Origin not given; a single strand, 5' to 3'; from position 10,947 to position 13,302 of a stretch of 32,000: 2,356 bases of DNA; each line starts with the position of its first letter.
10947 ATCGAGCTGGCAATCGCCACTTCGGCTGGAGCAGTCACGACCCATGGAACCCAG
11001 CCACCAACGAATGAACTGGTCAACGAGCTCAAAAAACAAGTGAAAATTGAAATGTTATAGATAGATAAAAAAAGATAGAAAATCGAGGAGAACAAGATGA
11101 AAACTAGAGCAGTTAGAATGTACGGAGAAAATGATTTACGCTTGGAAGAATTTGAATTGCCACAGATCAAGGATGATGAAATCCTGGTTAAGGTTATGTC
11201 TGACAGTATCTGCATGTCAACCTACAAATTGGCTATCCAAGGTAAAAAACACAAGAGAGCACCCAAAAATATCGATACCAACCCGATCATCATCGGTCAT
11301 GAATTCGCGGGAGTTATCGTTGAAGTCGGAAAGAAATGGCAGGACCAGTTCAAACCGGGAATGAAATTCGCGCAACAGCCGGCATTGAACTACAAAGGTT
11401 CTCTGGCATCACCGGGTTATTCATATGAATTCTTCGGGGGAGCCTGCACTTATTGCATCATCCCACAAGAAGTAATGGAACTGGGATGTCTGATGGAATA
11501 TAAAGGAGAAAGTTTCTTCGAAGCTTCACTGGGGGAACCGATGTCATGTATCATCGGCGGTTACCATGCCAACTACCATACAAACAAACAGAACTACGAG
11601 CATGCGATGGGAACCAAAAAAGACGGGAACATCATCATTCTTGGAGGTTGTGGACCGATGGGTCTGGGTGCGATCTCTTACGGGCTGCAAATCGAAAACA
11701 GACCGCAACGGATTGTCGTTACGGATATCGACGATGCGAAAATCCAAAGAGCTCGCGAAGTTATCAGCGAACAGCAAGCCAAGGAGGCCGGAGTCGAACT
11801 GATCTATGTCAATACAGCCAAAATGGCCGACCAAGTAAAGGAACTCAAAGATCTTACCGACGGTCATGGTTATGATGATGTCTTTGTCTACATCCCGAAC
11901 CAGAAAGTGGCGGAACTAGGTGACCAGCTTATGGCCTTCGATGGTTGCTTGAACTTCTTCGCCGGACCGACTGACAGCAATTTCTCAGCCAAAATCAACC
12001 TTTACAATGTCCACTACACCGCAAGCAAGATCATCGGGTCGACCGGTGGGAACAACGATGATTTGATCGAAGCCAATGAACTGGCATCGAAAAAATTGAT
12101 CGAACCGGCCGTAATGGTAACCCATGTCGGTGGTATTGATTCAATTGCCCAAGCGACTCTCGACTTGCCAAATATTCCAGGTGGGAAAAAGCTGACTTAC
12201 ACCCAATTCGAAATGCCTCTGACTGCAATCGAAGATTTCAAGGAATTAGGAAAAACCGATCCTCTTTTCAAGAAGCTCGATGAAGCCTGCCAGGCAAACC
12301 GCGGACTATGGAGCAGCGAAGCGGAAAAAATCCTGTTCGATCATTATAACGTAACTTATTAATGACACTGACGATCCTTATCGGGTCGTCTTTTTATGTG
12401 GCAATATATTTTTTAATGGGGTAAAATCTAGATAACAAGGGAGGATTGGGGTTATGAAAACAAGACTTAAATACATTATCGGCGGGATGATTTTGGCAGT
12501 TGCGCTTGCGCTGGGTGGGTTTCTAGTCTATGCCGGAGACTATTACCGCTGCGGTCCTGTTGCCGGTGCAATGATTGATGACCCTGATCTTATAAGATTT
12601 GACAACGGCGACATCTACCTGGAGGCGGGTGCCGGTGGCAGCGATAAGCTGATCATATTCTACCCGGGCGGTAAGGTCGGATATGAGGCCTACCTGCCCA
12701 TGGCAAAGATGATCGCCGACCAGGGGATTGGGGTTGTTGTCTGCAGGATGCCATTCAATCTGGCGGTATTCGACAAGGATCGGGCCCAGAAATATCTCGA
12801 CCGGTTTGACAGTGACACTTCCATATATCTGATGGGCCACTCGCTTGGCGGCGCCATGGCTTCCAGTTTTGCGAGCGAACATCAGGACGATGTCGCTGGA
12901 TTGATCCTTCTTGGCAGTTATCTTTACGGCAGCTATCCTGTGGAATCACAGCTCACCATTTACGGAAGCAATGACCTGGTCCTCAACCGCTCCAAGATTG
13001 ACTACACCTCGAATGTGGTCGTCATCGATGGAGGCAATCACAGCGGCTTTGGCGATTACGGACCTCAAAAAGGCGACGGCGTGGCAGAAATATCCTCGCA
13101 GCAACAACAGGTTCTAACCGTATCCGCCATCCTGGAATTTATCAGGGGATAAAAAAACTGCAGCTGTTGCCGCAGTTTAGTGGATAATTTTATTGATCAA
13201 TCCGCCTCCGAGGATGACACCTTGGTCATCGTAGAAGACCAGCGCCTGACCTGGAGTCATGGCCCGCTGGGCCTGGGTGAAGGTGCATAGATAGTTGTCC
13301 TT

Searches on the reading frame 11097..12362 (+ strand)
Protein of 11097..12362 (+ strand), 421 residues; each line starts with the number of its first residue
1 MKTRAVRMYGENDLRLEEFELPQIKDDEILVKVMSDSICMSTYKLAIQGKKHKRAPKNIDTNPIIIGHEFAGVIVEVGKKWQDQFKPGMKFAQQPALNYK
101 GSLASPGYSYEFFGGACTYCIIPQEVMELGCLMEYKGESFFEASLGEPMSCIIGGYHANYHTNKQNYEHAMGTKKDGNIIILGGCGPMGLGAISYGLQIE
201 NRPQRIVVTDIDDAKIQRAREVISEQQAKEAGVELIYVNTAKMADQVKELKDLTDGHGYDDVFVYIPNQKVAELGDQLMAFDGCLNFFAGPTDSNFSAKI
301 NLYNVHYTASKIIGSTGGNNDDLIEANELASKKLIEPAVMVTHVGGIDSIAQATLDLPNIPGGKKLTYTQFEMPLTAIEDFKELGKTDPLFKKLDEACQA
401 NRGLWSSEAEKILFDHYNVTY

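Call 5: search_protein_families(library=pfam, proteins=[window:11097-12362:+])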
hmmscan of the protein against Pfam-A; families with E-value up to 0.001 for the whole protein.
window:11097-12362:+ (421 aa): 2 families
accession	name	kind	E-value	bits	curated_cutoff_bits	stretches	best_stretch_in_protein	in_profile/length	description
PF00107.32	ADH_zinc_N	-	2.9e-11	43.9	31.8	1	205-331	16-128/129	Zinc-binding dehydrogenase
PF08240.17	ADH_N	-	4.7e-10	40.1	23.5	1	26-125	2-97/104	Alcohol dehydrogenase GroES-like domain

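Call 6: search_protein_families(library=ncbifam, proteins=[window:11097-12362:+])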
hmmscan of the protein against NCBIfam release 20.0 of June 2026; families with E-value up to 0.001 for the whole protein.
window:11097-12362:+ (421 aa): 15 families
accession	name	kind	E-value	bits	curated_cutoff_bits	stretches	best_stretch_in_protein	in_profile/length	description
NF041097.1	keto_inos_dh_IolM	equivalog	5e-19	68.2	450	1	4-321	30-340/389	scyllo-inosose 3-dehydrogenase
TIGR00692.1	tdh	equivalog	1.2e-12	47.5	458.35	1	10-81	7-74/340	L-threonine 3-dehydrogenase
NF003808.0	PRK05396.1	equivalog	4.4e-12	45.5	380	1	10-82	9-77/341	L-threonine 3-dehydrogenase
NF010344.0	PRK13771.1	subfamily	3.9e-10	39.2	349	1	11-90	10-81/334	putative alcohol dehydrogenase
TIGR03989.1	Rxyl_3153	subfamily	3.7e-09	36.3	440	1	4-82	3-75/370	NDMA-dependent alcohol dehydrogenase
NF006940.0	PRK09422.1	equivalog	9.6e-09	34.6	344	1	174-352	159-320/338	alcohol dehydrogenase AdhP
TIGR03451.1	mycoS_dep_FDH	equivalog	4.9e-08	32.2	512.9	1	175-262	175-249/358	S-(hydroxymethyl)mycothiol dehydrogenase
NF007642.0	PRK10309.1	equivalog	5e-08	32.5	550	1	5-226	3-208/347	galactitol-1-phosphate 5-dehydrogenase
NF041172.1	AcrlCoa_red_Thmprot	equivalog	6.2e-07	28.7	500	1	9-90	7-81/334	acryloyl-CoA reductase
TIGR01202.1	bchC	equivalog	1.9e-06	27.2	291.25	1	2-124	1-111/308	chlorophyll synthesis pathway protein BchC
TIGR02818.1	adh_III_F_hyde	equivalog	2.2e-06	27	543.95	1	5-80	4-73/368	S-(hydroxymethyl)glutathione dehydrogenase/class III alcohol dehydrogenase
TIGR01751.1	crot-CoA-red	equivalog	3.2e-06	26.1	378.55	0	12-82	23-97/398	crotonyl-CoA carboxylase/reductase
NF007489.0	PRK10083.1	equivalog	4.4e-06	25.9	376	1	11-82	9-73/339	Zn-dependent oxidoreductase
NF007375.0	PRK09880.1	equivalog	4.7e-05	22.3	469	1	2-92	4-86/344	L-idonate 5-dehydrogenase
TIGR02824.1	quinone_pig3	subfamily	0.00046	19.3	296.8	0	10-90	11-84/325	putative NAD(P)H quinone oxidoreductase, PIG3 family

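Call 41: find_related_loci(query=A2, collection=genome_contigs, flank=10000)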
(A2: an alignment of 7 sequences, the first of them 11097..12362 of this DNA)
Query A2 (421 aa) in genome_contigs; peptide patterns used: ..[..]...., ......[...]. (x = any residue, [..] = any of these).
600 stretches matched a pattern (row limit reached: there are more); 536 encode a relative of the query (tblastn E <= 1e-3); the best 80 are kept; 80 distinct loci.
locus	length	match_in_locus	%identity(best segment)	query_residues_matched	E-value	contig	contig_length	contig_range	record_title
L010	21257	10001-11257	83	1-419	0e+0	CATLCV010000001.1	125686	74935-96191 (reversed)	MAG TPA_asm: uncultured Lachnospiraceae bacterium isolate MGG09759_1680015481 genome assembly, contig: ERR3199635_162, w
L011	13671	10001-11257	82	1-419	0e+0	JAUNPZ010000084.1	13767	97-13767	MAG: Lachnospiraceae bacterium isolate S36M_St_66 NODE_2697_length_13767_cov_23.381855, whole genome shotgun sequence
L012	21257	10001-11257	83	1-419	0e+0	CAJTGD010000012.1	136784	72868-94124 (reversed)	Lachnospiraceae bacterium isolate C84_6_DL94_Fmh genome assembly, contig: MGBC000187.12, whole genome shotgun sequence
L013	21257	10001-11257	82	1-419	0e+0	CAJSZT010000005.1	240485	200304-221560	Lachnospiraceae bacterium isolate 4.CH94.Fmh genome assembly, contig: MGBC000001.5, whole genome shotgun sequence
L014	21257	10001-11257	83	1-419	0e+0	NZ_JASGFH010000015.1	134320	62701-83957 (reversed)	MAG: Lacrimispora sp. isolate 1H200 JMF-2111-06-0001.hyb.bin.200_14, whole genome shotgun sequence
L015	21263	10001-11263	82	1-421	0e+0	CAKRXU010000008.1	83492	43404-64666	MAG: uncultured Blautia sp. isolate REFINED_METABAT215_TOP10_CONTIGS_1500_ASSEMBLY_K77_MERGED__Hadza_MoBio_hadza-I-L_G_1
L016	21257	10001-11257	82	1-419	0e+0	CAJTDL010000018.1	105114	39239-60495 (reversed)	Lachnospiraceae bacterium isolate B94_19_ER_BP genome assembly, contig: MGBC000145.18, whole genome shotgun sequence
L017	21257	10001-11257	82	1-419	0e+0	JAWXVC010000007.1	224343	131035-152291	MAG: Lachnospiraceae bacterium isolate FM_65_G121_V NODE_4_length_224344_cov_11.659174, whole genome shotgun sequence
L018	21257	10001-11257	82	1-419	0e+0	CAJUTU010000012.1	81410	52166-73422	MAG: uncultured Lachnospiraceae bacterium isolate MGBC166500 genome assembly, contig: MGBC166500.12, whole genome shotgu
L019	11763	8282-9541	82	1-420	0e+0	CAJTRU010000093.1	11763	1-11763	MAG TPA_asm: uncultured Lachnospiraceae bacterium isolate MGBC111501 genome assembly, contig: MGBC111501.93, whole genom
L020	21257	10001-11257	80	1-419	0e+0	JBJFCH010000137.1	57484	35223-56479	MAG: Oliverpabstia sp. isolate PUUB16_bin.026 NODE_360_length_57484_cov_9.298786, whole genome shotgun sequence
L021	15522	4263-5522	81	1-420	0e+0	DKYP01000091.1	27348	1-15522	MAG TPA_asm: Lachnoclostridium sp. UBA7097 UBA7097_contig_10230, whole genome shotgun sequence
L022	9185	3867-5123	83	1-419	0e+0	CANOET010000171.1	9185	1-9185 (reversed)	MAG TPA_asm: uncultured Eubacterium sp. isolate SRR19759455_bin.86_metawrap_v1.3_MAG genome assembly, contig: NODE.9409_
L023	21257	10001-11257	81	1-419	0e+0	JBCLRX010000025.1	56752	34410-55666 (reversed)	Lachnospiraceae bacterium 29-84 voucher GPTB0079 scaffold25, whole genome shotgun sequence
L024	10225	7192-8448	81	1-419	0e+0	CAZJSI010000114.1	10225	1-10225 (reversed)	MAG TPA_asm: uncultured Eubacterium sp. isolate SRP222994_co1_370 genome assembly, contig: NODE_13896_length_10225_cov_7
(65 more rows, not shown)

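Call 46: search_solved_structures(query=window:11097-12362:+, max_evalue=0.00001)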
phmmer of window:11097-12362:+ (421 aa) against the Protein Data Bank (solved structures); distinct sequences matched with E-value up to 0.00001: 14.
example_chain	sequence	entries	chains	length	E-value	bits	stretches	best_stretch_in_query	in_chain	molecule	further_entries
1e3j_A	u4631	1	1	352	9.1e-10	41.2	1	7-126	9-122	NADP(H)-DEPENDENT KETOSE REDUCTASE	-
3qe3_A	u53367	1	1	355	1.3e-09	40.8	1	7-224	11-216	Sorbitol dehydrogenase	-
2eer_A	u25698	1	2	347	1.7e-08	37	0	12-80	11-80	NAD-dependent alcohol dehydrogenase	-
1pl6_A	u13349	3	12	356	4.3e-08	35.7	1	7-225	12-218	Sorbitol dehydrogenase | human sorbitol dehydrogenase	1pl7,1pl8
6ie0_A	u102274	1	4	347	1e-07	34.5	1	4-104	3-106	(R,R)-butanediol dehydrogenase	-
1jvb_A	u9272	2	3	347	1.3e-07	34.1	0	4-80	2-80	NAD(H)-DEPENDENT ALCOHOL DEHYDROGENASE | NAD-dependent alcohol dehydrogenase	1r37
7y9p_A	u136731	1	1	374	1.5e-07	34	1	12-223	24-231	Xylitol dehydrogenase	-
3i4c_A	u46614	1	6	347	1.8e-07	33.7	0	4-81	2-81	NAD-dependent alcohol dehydrogenase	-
1nto_A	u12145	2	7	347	1.9e-07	33.6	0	4-80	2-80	NAD-dependent alcohol dehydrogenase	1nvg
2dfv_A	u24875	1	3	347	6.2e-07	31.9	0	176-286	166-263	Probable L-threonine 3-dehydrogenase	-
2d8a_A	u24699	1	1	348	6.2e-07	31.9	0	176-286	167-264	Probable L-threonine 3-dehydrogenase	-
3ip1_A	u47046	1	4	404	5.9e-06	28.7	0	12-80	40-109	Alcohol dehydrogenase, zinc-containing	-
5o9f_A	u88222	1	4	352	8.9e-06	28.1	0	184-330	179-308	Alcohol dehydrogenase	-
2h6e_A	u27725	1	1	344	9.2e-06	28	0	10-79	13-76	D-arabinose 1-dehydrogenase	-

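Call 63: find_homologous_proteins(query=window:11097-12362:+, max_evalue=1e-30)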
Query window:11097-12362:+ (421 aa): 8000 proteins with E <= 1e-30 among 8000 candidates; the best 120 are listed.
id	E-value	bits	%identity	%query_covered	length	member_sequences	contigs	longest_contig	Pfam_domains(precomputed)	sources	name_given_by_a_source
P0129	1.3e-286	968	100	100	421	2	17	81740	PF00107.33,PF08240.18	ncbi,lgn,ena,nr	ncbi:MAG: zinc-binding dehydrogenase [Erysipelotrichaceae bacterium]|nr:zinc-binding dehydrogenase [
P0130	4.2e-277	937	97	100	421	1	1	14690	PF00107.33,PF08240.18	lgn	-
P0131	3.8e-268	907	95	98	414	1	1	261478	PF00107.33,PF08240.18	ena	-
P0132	3.3e-259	878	89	100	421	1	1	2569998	PF00107.33,PF08240.18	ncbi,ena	-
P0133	6.2e-258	874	88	100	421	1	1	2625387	PF00107.33,PF08240.18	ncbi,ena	-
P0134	2.6e-246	835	75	100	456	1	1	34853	PF00107.33,PF08240.18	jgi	-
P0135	5.3e-241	818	84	100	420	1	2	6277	PF00107.33,PF08240.18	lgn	-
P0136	1.2e-240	817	82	100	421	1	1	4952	PF00107.33,PF08240.18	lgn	-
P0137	2.8e-240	815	81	100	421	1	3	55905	PF00107.33,PF08240.18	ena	-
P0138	3.4e-240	815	82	100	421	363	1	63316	PF00107.33,PF08240.18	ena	-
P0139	5.2e-240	815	80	100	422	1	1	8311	PF00107.33,PF08240.18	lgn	-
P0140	5.3e-240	815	80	100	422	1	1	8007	PF00107.33,PF08240.18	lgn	-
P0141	7.0e-240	814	81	100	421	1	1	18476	PF00107.33,PF08240.18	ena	-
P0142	7.2e-240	814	80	100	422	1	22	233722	PF00107.33,PF08240.18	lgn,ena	-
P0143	9.5e-240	814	81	100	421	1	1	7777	PF00107.33,PF08240.18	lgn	-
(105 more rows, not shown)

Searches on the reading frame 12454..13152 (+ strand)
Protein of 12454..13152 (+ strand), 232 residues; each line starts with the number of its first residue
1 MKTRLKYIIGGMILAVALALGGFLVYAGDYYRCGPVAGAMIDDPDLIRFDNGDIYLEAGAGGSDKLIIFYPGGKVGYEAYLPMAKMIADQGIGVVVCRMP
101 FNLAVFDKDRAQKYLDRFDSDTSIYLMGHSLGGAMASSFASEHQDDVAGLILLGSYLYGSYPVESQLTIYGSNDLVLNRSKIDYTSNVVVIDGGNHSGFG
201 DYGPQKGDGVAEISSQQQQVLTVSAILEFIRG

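Call 5: search_protein_families(library=pfam, proteins=[window:12454-13152:+])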
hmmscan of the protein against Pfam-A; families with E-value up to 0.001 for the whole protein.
window:12454-13152:+ (232 aa): 5 families
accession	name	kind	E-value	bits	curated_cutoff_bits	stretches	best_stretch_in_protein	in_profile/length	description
PF12695.13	Abhydrolase_5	-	1.8e-40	138.8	27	1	67-219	2-163/164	Alpha/beta hydrolase family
PF12146.15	Hydrolase_4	-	6.6e-08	32.6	27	1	120-160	74-114/239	Serine aminopeptidase, S33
PF00561.26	Abhydrolase_1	-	2.1e-06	28.1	25.8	1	121-155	68-102/245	alpha/beta hydrolase fold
PF20408.4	Abhydrolase_11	-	4.8e-05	23.6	27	1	111-154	64-106/193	Alpha/beta hydrolase domain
PF01764.32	Lipase_3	-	0.00043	20.6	22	1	119-141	60-82/140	Lipase (class 3)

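Call 6: search_protein_families(library=ncbifam, proteins=[window:12454-13152:+])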
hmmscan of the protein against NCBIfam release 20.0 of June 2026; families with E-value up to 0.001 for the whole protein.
window:12454-13152:+ (232 aa): 4 families
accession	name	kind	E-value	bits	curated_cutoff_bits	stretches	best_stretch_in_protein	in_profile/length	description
NF041096.1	esterase_EstD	equivalog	1.7e-06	27.4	600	1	107-154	226-272/421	esterase EstD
NF050089.1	i_nPHAscl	equivalog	0.00012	21.2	300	1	123-165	85-127/288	intracellular short-chain-length polyhydroxyalkanoate depolymerase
NF011457.0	PRK14875.1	equivalog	0.00018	20.6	307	1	123-155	199-231/372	acetoin dehydrogenase dihydrolipoyllysine-residue acetyltransferase subunit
NF045948.1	ProImpepThrmp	equivalog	0.0003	20.3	500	1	118-154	91-127/291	proline iminopeptidase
